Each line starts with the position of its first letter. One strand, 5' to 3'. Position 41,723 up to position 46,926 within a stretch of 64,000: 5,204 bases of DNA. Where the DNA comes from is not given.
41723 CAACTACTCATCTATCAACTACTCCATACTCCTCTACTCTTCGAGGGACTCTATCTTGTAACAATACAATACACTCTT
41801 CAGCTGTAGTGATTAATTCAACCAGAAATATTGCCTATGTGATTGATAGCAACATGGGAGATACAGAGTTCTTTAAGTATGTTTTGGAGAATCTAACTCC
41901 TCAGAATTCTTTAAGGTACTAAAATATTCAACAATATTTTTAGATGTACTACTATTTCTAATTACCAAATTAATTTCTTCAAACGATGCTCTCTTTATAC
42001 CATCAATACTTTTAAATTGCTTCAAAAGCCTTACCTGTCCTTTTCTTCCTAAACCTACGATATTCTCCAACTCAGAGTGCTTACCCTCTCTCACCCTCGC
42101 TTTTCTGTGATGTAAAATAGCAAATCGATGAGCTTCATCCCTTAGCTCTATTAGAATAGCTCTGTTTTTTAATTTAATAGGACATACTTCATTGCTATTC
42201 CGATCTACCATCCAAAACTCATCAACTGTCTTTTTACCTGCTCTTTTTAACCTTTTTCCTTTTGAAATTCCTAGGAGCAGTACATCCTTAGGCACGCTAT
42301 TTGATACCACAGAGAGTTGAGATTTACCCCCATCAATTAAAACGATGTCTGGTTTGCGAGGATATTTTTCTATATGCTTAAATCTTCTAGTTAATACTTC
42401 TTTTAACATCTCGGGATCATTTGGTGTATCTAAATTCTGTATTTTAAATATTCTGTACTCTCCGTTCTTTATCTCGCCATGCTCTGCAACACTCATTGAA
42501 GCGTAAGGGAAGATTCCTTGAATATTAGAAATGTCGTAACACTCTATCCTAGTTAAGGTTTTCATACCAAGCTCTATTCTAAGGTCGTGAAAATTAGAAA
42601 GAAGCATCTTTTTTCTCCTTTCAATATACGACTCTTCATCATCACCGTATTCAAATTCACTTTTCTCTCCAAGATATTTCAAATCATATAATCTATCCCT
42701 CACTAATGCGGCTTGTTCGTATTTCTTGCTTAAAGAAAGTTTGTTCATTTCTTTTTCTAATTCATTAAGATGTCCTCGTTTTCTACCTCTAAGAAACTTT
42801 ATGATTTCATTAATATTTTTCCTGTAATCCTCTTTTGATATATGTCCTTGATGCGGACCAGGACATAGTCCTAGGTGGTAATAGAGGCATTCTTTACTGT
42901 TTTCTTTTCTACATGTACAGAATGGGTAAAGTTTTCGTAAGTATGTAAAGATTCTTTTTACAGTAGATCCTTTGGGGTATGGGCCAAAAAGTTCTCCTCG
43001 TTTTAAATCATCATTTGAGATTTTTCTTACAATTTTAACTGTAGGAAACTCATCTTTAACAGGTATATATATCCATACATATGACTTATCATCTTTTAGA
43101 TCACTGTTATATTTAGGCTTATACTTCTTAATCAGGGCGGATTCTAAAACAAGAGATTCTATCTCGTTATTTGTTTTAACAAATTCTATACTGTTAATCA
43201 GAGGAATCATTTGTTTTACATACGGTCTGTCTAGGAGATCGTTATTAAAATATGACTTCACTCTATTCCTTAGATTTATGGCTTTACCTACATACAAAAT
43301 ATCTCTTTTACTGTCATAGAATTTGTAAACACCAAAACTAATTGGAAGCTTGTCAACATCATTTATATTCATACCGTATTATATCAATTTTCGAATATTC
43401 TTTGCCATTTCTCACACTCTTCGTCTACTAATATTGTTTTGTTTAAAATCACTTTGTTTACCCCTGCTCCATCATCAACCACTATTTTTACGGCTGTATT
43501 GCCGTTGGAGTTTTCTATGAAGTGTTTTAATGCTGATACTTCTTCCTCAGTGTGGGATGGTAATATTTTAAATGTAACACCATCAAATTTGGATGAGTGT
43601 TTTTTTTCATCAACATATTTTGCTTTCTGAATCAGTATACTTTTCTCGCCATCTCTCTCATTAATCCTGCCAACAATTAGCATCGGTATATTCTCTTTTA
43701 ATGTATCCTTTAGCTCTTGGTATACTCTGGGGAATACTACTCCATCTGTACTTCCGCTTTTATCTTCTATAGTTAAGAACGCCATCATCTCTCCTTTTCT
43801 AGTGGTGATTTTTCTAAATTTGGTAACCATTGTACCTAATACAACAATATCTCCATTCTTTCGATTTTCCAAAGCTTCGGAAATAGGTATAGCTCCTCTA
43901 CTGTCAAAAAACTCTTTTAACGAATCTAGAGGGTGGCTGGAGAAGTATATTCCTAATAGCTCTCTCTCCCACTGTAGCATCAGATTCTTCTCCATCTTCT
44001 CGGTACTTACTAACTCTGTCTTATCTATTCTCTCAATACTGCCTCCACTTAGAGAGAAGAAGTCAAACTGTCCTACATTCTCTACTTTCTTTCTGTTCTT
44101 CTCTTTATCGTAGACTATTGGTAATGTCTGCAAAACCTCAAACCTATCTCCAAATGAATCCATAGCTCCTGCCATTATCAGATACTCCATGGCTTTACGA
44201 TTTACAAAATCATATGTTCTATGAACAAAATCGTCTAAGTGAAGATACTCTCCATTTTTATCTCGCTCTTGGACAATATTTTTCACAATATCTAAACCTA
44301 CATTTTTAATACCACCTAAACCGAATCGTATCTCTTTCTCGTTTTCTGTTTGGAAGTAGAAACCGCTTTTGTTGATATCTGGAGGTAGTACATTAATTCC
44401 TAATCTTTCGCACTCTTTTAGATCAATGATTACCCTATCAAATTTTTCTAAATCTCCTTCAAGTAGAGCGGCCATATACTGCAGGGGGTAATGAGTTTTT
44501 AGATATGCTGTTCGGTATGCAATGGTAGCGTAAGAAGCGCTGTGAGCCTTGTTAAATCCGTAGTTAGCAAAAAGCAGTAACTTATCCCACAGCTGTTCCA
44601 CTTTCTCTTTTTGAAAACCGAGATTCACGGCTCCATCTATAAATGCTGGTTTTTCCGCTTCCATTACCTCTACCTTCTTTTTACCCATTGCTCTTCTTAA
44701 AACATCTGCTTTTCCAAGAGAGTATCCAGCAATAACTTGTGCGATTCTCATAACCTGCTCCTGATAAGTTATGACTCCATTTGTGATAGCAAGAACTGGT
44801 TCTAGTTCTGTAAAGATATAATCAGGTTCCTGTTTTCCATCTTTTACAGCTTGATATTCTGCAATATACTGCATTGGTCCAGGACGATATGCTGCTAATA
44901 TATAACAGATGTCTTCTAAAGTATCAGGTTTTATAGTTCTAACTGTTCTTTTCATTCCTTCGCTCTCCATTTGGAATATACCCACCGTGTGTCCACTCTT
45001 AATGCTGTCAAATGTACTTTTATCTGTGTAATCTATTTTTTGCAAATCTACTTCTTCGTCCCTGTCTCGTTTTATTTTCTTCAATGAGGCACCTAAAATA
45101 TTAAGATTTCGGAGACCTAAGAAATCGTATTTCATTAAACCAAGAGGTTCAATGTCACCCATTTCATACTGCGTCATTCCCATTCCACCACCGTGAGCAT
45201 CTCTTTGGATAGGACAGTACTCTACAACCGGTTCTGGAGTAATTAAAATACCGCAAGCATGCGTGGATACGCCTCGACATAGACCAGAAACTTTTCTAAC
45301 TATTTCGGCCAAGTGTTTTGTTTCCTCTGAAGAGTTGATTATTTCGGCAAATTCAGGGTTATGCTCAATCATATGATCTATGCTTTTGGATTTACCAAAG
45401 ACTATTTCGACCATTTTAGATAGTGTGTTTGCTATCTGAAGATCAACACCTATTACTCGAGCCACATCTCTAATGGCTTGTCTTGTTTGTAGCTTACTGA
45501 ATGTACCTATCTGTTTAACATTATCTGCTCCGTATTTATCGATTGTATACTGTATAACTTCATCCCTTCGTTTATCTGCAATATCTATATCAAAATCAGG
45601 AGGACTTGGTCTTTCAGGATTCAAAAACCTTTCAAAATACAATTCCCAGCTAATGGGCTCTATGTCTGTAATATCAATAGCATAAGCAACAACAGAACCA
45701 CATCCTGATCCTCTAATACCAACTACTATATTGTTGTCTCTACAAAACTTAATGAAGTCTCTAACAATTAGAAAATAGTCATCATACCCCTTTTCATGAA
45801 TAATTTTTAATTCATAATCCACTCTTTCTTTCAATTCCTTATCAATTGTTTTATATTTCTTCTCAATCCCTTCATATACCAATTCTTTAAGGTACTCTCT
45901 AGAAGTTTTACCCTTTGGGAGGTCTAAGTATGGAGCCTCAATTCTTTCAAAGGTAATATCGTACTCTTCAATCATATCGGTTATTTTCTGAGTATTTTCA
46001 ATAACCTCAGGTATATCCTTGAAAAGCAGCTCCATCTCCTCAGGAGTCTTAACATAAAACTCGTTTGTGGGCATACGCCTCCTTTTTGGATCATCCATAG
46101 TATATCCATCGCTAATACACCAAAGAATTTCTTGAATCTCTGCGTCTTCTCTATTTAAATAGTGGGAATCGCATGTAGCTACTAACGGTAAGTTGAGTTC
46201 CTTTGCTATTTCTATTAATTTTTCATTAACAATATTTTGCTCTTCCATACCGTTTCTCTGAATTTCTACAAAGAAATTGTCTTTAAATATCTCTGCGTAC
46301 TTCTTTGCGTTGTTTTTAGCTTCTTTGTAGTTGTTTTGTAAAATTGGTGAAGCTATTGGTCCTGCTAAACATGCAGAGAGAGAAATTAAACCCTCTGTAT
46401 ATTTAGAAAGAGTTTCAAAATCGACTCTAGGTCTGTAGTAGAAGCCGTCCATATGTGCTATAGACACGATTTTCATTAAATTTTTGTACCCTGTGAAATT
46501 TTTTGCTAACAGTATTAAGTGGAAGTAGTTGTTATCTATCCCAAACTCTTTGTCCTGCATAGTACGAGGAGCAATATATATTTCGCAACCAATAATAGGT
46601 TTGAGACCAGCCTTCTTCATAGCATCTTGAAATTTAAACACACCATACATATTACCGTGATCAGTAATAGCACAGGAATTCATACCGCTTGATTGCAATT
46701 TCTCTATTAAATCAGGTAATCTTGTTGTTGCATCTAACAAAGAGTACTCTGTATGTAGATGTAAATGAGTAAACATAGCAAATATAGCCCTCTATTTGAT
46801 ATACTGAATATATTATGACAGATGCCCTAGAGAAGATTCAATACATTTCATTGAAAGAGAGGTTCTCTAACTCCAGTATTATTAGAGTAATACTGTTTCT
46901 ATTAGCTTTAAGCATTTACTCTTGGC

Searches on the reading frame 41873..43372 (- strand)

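Call 70: search_protein_families(library=pfam, proteins=[window:41873-43372:-], max_evalue=0.00001)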
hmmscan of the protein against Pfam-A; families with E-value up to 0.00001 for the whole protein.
window:41873-43372:- (499 aa): 2 families
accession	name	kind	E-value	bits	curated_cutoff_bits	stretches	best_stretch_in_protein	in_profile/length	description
PF08459.17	UvrC_RNaseH_dom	-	5e-36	124.4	22.3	1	269-419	5-159/159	UvrC RNAse H endonuclease domain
PF01541.30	GIY-YIG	-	1.6e-07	32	22.6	1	13-89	2-78/78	GIY-YIG catalytic domain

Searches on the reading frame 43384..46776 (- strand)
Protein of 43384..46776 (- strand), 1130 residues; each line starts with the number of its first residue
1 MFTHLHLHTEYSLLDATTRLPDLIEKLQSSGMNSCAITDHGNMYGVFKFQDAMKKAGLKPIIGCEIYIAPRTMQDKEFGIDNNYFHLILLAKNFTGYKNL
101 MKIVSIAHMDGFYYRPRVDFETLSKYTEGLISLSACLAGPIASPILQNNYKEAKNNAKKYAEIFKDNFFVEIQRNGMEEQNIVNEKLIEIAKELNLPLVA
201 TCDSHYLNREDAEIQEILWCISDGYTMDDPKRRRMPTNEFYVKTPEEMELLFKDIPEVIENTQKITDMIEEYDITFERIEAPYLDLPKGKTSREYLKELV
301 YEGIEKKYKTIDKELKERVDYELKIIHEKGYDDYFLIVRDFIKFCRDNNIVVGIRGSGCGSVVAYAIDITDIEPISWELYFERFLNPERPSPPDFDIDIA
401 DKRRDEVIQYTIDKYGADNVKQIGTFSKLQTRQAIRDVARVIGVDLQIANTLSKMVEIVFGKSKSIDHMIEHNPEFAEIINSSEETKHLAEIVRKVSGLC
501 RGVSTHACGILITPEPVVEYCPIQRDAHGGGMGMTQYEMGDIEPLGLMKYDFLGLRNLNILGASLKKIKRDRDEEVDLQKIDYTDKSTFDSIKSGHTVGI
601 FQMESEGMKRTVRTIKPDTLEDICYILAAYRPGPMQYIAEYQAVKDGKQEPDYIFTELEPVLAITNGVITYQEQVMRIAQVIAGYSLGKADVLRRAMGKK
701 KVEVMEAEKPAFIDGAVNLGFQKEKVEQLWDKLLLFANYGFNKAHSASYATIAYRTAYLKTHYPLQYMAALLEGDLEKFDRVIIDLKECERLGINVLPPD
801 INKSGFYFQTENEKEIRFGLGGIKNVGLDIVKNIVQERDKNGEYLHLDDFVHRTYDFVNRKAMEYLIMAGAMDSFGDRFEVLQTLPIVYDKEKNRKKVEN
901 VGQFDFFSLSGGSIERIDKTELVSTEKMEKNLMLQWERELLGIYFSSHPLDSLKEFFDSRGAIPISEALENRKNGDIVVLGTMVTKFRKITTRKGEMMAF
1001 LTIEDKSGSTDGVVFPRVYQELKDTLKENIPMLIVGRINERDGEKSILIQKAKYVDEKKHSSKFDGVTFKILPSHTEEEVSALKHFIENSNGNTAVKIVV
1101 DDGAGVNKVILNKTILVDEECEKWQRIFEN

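Call 70: search_protein_families(library=pfam, proteins=[window:43384-46776:-], max_evalue=0.00001)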
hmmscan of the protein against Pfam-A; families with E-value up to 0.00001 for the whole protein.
window:43384-46776:- (1130 aa): 5 families
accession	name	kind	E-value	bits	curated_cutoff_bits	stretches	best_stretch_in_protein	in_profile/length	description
PF07733.18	DNA_pol3_alpha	-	4e-89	299.1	23.9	1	294-554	1-260/260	Bacterial DNA polymerase III alpha NTPase domain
PF02811.25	PHP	-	1.1e-56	192.1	26.4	1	4-175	1-164/164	PHP domain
PF17657.6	DNA_pol3_finger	-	1.5e-55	187.5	22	1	557-718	1-164/166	Bacterial DNA polymerase III alpha subunit finger domain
PF14579.12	HHH_6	-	3.6e-26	91.6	25.6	1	793-877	1-86/90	Helix-hairpin-helix motif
PF01336.31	tRNA_anti-codon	-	7e-08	32.7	27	1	983-1052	6-72/75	OB-fold nucleic acid binding domain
